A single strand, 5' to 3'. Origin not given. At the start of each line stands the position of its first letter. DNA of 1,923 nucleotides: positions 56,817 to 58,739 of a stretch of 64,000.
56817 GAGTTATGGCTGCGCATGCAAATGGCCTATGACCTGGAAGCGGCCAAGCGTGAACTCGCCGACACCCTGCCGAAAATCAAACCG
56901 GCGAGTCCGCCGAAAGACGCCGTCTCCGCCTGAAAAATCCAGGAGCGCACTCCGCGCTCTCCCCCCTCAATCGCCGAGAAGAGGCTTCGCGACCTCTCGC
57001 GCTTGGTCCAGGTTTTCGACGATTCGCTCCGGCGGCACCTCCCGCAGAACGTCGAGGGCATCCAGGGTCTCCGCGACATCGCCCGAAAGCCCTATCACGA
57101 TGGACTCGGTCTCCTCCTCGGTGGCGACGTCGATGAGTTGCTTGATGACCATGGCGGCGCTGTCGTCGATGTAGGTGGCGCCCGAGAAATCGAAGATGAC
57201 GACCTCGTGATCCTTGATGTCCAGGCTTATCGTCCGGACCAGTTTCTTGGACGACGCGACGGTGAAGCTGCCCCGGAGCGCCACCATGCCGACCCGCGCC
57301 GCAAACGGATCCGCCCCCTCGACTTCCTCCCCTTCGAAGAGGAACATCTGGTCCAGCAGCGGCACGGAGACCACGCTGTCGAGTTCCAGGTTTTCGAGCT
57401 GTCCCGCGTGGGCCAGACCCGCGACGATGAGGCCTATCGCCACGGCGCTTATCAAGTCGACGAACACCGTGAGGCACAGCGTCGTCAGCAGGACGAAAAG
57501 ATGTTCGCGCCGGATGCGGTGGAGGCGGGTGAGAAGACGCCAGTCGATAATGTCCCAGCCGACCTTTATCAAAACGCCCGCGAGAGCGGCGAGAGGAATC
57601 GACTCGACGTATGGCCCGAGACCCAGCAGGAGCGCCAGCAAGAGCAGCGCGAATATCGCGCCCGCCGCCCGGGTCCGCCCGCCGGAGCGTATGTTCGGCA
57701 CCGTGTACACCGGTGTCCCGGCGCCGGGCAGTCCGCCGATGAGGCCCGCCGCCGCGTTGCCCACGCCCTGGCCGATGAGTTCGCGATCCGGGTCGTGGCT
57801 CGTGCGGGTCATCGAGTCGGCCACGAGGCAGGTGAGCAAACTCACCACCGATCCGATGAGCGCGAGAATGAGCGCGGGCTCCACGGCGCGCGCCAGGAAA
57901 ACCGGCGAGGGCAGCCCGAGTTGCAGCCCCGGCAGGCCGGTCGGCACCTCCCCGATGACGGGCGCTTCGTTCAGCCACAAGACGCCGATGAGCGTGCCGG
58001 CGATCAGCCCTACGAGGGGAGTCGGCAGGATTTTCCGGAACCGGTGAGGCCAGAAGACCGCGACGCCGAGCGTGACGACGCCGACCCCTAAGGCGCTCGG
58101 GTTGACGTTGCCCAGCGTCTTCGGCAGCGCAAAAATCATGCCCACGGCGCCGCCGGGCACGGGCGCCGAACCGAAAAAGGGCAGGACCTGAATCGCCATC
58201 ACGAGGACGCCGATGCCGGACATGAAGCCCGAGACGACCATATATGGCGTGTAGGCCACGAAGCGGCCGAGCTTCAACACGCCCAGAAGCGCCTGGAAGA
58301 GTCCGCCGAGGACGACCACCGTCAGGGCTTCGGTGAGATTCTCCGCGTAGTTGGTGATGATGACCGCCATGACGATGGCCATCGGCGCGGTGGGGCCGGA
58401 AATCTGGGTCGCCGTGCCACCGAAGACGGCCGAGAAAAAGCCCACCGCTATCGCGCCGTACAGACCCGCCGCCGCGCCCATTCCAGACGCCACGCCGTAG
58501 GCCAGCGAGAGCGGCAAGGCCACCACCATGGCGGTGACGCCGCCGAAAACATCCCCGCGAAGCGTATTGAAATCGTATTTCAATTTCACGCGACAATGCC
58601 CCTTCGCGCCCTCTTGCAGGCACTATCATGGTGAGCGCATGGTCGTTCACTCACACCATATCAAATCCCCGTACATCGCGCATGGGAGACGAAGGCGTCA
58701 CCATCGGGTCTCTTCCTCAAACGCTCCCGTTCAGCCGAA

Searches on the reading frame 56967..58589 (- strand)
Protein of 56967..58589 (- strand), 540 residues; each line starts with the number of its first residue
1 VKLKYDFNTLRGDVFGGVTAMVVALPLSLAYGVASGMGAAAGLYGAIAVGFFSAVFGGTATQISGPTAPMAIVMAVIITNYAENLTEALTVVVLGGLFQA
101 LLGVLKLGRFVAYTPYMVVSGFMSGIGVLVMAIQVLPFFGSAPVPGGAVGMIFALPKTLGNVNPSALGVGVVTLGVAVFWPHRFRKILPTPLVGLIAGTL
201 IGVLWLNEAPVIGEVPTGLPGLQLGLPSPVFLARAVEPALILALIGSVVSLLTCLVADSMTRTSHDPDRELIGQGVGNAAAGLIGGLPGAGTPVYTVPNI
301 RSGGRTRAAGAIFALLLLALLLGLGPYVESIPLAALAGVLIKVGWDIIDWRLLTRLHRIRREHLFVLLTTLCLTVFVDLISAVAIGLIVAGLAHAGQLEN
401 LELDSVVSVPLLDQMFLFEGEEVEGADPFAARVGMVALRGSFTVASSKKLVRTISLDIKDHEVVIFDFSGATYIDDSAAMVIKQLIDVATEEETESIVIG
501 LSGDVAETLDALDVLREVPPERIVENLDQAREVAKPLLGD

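Call 39: search_protein_families(library=pfam, proteins=[window:56967-58589:-], max_evalue=0.001)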
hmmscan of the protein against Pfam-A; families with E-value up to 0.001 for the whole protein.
window:56967-58589:- (540 aa): 2 families
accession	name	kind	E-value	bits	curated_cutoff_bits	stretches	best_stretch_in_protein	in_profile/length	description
PF00916.26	Sulfate_transp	-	5.7e-74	249.6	23.2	1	10-369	1-379/380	Sulfate permease family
PF01740.26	STAS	-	2.6e-11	43.7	22.6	1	432-530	9-106/106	STAS domain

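Call 90: find_homologous_proteins(query=window:56967-58589:-, max_evalue=1e-150)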
Query window:56967-58589:- (540 aa): 3657 proteins with E <= 1e-150 among 8000 candidates; the best 120 are listed.
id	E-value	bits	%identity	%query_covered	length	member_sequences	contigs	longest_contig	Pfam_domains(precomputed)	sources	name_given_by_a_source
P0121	0.0e+0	1138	100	100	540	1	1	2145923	PF01740.27,PF00916.27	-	-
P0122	0.0e+0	1069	94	100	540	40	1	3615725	PF01740.27,PF00916.27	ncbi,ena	-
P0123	0.0e+0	1069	93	100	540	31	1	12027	PF01740.27,PF00916.27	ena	-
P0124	0.0e+0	1060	93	99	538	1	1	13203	PF01740.27,PF00916.27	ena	-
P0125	0.0e+0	1060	93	100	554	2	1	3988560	PF01740.27,PF00916.27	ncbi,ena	-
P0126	0.0e+0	1056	93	100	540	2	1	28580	PF01740.27,PF00916.27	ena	-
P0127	0.0e+0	1052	92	100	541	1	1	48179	PF01740.27,PF00916.27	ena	-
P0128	0.0e+0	1050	93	99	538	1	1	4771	PF01740.27,PF00916.27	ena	-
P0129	0.0e+0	1048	92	100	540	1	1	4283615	PF01740.27,PF00916.27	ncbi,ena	-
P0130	0.0e+0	1046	92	100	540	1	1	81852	PF01740.27,PF00916.27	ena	-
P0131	0.0e+0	1045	93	99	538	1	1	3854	PF01740.27,PF00916.27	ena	-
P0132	0.0e+0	1044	92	100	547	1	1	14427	PF01740.27,PF00916.27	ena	-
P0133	0.0e+0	1044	92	100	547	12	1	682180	PF01740.27,PF00916.27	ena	-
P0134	0.0e+0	1042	92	99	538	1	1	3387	PF01740.27,PF00916.27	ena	-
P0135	0.0e+0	1041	92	99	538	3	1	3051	PF01740.27,PF00916.27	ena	-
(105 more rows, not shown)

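Call 91: list_cluster_members(proteins=[P0122, P0123, P0124, P0126, P0127, P0130])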
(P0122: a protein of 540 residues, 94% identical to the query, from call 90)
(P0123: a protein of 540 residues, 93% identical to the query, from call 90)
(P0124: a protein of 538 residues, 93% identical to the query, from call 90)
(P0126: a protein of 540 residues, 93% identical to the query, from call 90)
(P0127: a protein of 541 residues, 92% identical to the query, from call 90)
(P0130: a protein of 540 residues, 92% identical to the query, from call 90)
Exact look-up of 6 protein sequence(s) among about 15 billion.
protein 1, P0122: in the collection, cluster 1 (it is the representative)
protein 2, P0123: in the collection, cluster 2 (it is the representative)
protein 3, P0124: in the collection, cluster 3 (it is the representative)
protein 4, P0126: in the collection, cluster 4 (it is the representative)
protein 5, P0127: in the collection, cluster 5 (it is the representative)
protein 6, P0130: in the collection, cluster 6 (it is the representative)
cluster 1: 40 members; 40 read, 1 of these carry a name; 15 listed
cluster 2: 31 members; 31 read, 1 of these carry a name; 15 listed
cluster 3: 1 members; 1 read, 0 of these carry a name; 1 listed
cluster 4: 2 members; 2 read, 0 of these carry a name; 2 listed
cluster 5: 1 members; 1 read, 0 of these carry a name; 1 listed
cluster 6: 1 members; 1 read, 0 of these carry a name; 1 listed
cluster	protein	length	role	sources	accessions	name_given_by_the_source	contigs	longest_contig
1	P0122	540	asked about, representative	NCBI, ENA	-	-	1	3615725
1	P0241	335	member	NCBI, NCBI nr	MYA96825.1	MAG: SulP family inorganic anion transporter, partial [Nitrospinae bacterium] | SulP family inorganic anion transporter [Nitrospinota bacterium]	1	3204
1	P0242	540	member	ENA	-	-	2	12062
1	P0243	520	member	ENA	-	-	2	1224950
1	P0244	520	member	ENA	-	-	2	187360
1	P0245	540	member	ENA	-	-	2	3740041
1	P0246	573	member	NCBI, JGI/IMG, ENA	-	-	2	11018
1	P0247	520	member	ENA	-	-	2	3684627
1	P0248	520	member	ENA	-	-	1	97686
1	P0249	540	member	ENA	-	-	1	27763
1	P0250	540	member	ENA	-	-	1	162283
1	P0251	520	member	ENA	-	-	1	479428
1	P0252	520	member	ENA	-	-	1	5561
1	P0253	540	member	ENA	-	-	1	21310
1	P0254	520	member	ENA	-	-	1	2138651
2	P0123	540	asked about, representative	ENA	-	-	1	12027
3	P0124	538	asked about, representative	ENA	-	-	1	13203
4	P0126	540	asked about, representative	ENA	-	-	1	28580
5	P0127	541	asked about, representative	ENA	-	-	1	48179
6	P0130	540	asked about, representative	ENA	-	-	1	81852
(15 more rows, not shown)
